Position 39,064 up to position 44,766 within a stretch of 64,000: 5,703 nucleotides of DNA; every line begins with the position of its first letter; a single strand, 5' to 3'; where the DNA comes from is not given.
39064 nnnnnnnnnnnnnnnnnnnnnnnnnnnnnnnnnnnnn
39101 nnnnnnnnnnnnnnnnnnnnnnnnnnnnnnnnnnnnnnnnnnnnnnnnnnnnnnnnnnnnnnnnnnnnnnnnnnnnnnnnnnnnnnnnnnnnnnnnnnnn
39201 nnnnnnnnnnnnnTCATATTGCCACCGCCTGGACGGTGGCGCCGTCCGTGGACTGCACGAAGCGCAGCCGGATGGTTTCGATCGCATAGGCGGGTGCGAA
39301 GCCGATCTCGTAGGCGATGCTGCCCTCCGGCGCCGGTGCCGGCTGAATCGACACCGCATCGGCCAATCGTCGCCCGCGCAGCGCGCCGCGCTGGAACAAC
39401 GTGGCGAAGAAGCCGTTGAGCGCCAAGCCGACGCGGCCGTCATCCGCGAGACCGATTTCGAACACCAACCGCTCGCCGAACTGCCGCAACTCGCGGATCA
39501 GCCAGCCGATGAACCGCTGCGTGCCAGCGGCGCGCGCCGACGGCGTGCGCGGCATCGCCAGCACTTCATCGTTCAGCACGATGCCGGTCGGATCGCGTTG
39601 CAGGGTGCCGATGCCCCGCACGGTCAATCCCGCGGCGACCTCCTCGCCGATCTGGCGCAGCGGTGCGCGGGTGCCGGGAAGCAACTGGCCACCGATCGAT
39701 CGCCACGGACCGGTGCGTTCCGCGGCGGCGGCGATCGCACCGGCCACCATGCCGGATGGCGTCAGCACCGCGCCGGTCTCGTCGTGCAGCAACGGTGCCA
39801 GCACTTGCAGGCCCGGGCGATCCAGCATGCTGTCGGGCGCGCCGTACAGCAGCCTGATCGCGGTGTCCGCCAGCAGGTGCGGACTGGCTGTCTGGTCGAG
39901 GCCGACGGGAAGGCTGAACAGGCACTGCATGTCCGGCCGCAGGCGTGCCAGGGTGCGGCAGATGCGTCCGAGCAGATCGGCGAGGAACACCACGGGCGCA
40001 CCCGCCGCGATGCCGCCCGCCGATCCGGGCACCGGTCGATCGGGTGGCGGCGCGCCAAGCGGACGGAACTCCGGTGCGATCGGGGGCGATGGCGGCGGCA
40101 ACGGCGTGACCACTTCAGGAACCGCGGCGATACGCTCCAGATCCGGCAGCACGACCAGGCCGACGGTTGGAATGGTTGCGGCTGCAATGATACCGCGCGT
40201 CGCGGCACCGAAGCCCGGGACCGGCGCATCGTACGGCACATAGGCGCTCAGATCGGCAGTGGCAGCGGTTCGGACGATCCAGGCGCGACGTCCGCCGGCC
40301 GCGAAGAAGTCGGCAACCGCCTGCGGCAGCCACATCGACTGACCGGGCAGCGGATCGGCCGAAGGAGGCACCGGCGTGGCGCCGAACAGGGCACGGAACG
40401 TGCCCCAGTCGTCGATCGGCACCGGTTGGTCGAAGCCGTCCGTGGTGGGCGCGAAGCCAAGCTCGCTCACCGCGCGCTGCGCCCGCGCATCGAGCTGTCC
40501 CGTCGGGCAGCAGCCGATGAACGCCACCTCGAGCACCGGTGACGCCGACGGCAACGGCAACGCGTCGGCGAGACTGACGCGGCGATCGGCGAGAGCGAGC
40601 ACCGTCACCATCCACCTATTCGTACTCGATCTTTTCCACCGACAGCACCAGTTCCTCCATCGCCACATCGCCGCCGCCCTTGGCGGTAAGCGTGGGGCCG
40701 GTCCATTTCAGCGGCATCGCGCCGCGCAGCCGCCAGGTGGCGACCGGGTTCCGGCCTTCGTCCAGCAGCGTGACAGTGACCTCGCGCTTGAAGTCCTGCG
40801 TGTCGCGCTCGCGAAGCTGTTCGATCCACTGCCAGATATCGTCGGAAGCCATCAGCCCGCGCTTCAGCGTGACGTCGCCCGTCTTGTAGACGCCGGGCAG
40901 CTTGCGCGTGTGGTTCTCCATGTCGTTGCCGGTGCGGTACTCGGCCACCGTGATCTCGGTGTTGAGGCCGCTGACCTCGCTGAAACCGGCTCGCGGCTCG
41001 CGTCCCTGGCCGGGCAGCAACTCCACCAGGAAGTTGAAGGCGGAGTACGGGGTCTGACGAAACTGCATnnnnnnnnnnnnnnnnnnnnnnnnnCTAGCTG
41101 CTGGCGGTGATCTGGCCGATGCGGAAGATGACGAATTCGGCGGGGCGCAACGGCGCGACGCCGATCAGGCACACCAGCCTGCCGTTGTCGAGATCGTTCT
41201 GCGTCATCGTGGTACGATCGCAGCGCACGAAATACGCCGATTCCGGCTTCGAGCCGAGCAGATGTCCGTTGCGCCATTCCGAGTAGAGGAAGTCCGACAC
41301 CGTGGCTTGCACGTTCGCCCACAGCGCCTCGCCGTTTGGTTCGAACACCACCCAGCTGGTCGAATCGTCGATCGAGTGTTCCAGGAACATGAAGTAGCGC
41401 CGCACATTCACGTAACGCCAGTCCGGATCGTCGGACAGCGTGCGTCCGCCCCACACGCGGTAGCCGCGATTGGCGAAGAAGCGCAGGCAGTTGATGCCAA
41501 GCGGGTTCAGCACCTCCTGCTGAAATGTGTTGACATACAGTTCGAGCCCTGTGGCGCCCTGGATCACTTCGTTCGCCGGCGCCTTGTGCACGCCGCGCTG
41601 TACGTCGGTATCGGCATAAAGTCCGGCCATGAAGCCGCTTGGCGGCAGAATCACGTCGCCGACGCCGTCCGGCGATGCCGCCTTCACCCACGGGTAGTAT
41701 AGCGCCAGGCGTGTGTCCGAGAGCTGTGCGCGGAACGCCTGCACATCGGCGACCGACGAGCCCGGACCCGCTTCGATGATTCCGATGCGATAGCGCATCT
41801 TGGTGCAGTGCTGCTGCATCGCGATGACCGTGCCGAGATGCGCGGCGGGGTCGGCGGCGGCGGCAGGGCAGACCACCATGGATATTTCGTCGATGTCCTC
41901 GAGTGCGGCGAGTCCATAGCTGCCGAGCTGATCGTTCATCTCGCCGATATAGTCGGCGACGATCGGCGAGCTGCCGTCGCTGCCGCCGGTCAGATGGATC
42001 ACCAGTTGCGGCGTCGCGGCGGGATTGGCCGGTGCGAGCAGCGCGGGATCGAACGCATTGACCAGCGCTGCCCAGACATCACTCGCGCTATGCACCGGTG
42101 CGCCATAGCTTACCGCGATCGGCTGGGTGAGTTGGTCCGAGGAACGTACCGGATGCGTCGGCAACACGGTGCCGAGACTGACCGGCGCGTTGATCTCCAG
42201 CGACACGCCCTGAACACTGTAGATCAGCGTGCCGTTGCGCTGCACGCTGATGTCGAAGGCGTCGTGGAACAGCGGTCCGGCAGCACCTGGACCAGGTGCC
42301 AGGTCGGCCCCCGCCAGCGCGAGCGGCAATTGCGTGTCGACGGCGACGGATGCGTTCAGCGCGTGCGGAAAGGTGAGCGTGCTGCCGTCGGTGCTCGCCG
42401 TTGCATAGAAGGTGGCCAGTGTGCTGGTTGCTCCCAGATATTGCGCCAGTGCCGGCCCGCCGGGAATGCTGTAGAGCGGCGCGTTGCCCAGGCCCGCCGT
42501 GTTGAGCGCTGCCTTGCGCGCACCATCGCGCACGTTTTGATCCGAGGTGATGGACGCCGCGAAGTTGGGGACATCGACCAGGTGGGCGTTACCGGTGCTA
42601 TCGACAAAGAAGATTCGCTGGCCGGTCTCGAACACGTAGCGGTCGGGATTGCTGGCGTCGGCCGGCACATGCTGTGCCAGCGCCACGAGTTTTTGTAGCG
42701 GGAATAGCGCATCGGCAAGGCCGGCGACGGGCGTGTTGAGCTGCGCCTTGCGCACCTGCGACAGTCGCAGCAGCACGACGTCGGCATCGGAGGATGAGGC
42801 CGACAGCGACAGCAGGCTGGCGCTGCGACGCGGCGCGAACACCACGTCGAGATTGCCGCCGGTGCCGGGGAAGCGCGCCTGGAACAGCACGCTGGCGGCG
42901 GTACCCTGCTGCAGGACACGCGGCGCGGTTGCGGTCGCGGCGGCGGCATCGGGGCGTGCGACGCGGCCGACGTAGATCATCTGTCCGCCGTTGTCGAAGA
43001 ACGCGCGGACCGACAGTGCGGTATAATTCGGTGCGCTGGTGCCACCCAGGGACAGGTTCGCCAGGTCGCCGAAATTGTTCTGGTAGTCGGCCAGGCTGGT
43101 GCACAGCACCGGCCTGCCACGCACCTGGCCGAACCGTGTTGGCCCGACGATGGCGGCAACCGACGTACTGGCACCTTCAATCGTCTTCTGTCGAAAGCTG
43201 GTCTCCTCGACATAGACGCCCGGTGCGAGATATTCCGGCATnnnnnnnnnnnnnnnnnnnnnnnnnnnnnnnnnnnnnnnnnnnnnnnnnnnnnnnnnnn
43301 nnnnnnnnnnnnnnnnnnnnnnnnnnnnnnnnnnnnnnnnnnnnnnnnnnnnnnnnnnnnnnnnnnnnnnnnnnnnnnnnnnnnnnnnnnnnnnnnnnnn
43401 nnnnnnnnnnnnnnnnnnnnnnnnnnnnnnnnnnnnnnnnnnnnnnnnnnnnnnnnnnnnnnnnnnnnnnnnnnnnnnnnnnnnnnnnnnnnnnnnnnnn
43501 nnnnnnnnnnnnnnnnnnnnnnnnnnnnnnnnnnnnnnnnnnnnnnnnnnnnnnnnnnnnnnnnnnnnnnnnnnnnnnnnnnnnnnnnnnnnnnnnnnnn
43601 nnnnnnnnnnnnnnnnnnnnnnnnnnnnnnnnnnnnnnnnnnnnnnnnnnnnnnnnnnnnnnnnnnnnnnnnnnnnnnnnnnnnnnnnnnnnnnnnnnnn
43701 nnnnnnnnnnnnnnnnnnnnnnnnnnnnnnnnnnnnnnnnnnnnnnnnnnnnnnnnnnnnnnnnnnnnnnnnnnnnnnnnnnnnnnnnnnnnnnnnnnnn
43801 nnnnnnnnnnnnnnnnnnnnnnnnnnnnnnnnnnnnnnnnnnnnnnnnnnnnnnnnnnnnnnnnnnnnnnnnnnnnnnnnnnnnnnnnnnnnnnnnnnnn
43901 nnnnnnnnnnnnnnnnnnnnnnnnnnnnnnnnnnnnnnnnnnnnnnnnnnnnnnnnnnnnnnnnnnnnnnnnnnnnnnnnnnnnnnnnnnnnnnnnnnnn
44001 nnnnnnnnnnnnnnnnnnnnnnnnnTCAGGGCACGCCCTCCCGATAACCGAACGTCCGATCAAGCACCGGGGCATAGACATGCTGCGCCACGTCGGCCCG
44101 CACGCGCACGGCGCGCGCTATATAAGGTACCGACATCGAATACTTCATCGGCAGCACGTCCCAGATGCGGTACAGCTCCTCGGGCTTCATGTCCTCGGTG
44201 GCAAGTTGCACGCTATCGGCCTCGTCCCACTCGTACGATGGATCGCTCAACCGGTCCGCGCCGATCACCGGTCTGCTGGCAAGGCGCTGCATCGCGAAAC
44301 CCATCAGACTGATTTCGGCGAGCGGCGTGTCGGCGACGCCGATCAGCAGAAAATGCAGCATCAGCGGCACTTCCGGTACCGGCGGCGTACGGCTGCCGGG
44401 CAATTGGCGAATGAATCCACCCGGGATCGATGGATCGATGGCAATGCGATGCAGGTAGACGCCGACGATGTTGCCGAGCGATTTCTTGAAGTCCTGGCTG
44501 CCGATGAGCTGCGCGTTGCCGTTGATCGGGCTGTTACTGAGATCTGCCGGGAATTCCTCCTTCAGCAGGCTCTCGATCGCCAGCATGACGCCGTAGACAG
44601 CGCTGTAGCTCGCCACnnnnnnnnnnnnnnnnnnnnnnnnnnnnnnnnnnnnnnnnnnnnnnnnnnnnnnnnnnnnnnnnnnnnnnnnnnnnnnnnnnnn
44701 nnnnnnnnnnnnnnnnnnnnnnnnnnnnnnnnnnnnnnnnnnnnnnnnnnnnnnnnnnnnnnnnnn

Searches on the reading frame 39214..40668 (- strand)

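Call 8: search_protein_families(library=pfam, proteins=[window:39214-40668:-], max_evalue=0.01)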
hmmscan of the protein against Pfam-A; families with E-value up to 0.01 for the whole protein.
window:39214-40668:- (484 aa): 0 families

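Call 13: search_protein_families(library=ncbifam, proteins=[window:39214-40668:-], max_evalue=0.01)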
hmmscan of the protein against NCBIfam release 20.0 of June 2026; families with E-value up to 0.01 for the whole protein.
window:39214-40668:- (484 aa): 0 families

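Call 33: search_protein_families(library=phrogs, proteins=[window:39214-40668:-], max_evalue=0.1)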
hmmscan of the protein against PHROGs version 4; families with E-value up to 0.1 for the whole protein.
window:39214-40668:- (484 aa): 2 families
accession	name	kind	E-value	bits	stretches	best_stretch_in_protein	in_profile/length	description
phrog_23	-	tail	0.0027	17.5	0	298-472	281-462/496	tail sheath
phrog_17610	-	tail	0.032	13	1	292-480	912-1114/1135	tail sheath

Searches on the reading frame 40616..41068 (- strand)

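Call 8: search_protein_families(library=pfam, proteins=[window:40616-41068:-], max_evalue=0.01)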
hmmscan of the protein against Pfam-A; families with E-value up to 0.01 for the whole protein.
window:40616-41068:- (150 aa): 1 family
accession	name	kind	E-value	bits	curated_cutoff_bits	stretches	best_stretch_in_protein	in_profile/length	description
PF06841.18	Phage_T4_gp19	-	2.9e-37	127.9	28.2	1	10-148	2-134/134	T4-like virus tail tube protein gp19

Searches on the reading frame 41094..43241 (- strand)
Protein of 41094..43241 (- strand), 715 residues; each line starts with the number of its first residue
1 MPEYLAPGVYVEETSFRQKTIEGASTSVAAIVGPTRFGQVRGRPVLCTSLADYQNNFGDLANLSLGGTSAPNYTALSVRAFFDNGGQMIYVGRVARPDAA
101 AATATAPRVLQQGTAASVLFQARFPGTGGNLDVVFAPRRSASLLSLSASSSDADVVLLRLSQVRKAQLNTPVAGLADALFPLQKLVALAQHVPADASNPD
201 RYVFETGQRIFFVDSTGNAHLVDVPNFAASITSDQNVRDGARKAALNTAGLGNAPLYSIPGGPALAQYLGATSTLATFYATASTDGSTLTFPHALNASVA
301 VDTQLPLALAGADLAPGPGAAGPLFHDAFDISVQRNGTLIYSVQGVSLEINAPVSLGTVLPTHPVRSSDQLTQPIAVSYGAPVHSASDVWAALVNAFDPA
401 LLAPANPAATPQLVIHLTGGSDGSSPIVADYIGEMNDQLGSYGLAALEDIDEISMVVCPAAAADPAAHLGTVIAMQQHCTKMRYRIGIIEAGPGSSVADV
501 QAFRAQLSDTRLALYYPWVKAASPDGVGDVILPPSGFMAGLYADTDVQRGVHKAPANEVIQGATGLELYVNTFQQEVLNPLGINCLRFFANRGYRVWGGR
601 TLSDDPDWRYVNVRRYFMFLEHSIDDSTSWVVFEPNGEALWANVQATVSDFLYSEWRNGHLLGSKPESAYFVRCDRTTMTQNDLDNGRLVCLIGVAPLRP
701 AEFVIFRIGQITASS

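Call 8: search_protein_families(library=pfam, proteins=[window:41094-43241:-], max_evalue=0.01)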
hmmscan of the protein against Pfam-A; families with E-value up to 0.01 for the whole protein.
window:41094-43241:- (715 aa): 2 families
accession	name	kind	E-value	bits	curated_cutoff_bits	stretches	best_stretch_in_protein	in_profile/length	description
PF04984.19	Phage_sheath_1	-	4e-19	69.5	31.4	1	445-602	13-168/168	Phage tail sheath protein subtilisin-like domain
PF17482.7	Phage_sheath_1C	-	2.8e-13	50.2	26.9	1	603-708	1-101/104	Phage tail sheath C-terminal domain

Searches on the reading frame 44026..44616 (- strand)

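Call 8: search_protein_families(library=pfam, proteins=[window:44026-44616:-], max_evalue=0.01)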
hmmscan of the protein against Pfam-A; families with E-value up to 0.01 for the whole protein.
window:44026-44616:- (196 aa): 1 family
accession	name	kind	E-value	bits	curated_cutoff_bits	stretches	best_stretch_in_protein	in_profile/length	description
PF14065.11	Pvc16_N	-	8.8e-21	74.9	27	1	12-184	4-178/180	Pvc16 N-terminal domain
